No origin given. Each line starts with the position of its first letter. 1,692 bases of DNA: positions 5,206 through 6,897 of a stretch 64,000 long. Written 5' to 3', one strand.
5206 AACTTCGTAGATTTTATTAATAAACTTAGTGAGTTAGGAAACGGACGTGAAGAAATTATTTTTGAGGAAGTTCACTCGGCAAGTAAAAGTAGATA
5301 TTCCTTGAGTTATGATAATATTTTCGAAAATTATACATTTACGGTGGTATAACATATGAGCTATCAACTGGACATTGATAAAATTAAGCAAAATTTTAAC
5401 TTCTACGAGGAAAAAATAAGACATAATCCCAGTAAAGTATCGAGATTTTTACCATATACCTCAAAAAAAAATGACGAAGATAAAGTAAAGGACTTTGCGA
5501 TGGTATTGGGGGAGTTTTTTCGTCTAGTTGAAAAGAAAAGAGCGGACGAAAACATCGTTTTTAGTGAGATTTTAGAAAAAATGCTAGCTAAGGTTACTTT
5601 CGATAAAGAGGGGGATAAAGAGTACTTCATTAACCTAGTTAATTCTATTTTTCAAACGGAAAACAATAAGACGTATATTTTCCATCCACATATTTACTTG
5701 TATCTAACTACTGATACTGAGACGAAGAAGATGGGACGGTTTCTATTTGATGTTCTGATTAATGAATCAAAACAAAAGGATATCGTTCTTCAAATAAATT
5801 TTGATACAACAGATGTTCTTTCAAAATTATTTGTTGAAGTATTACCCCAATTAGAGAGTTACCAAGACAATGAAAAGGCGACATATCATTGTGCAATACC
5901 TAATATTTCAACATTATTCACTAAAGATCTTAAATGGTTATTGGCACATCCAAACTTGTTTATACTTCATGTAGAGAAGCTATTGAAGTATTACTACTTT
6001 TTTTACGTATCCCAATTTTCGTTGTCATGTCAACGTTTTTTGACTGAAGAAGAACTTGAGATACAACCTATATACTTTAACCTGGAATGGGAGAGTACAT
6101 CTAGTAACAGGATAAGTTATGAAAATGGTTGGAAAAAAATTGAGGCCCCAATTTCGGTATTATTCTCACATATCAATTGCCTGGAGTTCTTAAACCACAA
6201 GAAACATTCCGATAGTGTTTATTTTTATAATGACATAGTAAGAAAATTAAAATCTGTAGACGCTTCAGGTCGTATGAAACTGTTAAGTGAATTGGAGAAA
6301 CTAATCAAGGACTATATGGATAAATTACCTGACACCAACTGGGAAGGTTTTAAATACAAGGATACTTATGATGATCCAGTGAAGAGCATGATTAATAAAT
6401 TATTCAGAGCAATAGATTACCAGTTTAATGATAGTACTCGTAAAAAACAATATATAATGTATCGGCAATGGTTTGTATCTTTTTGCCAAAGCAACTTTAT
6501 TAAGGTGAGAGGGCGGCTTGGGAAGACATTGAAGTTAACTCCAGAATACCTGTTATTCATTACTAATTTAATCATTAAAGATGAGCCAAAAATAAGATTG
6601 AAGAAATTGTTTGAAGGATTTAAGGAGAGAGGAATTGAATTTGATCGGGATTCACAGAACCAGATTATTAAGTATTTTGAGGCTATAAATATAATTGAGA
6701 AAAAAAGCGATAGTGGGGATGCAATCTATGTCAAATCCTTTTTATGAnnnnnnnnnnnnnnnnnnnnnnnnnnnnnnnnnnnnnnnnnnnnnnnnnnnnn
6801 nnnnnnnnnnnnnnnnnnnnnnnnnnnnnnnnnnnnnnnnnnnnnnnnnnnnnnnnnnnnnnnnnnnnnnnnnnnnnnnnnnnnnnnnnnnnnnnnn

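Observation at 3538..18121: Complete DNA phosphorothioation modification-restriction system (dptFGH plus dndBCDE-A) on an AT-rich island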

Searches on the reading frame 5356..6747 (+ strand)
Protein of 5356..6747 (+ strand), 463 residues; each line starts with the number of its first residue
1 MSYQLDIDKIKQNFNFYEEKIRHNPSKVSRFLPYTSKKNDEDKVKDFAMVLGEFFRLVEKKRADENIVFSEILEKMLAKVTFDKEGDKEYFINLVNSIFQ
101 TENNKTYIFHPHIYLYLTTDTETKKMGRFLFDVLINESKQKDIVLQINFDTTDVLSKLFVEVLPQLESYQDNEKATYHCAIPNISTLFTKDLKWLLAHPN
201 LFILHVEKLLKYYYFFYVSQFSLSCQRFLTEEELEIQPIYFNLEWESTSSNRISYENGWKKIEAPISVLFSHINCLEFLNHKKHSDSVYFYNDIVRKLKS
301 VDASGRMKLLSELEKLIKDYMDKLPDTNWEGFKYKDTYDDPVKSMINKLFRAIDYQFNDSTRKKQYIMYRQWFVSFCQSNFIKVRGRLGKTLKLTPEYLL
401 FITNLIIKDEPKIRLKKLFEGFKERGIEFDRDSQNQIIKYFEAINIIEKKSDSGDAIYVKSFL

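Call 3: search_protein_families(library=pfam, proteins=[window:5356-6747:+])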
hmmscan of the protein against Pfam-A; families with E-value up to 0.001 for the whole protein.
window:5356-6747:+ (463 aa): 0 families

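Call 4: search_protein_families(library=ncbifam, proteins=[window:5356-6747:+])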
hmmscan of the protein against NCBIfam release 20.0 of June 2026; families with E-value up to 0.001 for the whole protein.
window:5356-6747:+ (463 aa): 1 family
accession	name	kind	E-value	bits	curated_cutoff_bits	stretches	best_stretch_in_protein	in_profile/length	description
TIGR03236.1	dnd_assoc_1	equivalog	2.6e-55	188.3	20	1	99-461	2-361/363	DNA phosphorothioation-dependent restriction protein DptG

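Call 5: search_protein_families(library=padloc, proteins=[window:5356-6747:+])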
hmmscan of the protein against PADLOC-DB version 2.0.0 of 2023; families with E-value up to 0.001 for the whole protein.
window:5356-6747:+ (463 aa): 4 families
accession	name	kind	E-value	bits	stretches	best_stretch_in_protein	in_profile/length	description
PDLC02677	DndG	-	5.3e-135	449.1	1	40-460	2-422/422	DndG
PDLC02678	DndG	-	3.4e-59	199.3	1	26-461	5-426/428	DndG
PDLC02676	DndG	-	5.5e-58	195.6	1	45-460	6-434/434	DndG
PDLC02675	DndG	-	3.6e-39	133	1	31-461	7-415/417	DndG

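Call 39: search_solved_structures(query=window:5356-6747:+)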
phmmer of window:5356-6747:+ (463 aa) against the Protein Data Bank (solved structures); distinct sequences matched with E-value up to 0.001: 1.
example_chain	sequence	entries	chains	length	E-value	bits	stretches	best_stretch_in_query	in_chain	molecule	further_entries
7exx_A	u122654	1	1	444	2.9e-27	99.3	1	120-461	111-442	DNA phosphorothioation-dependent restriction protein DptG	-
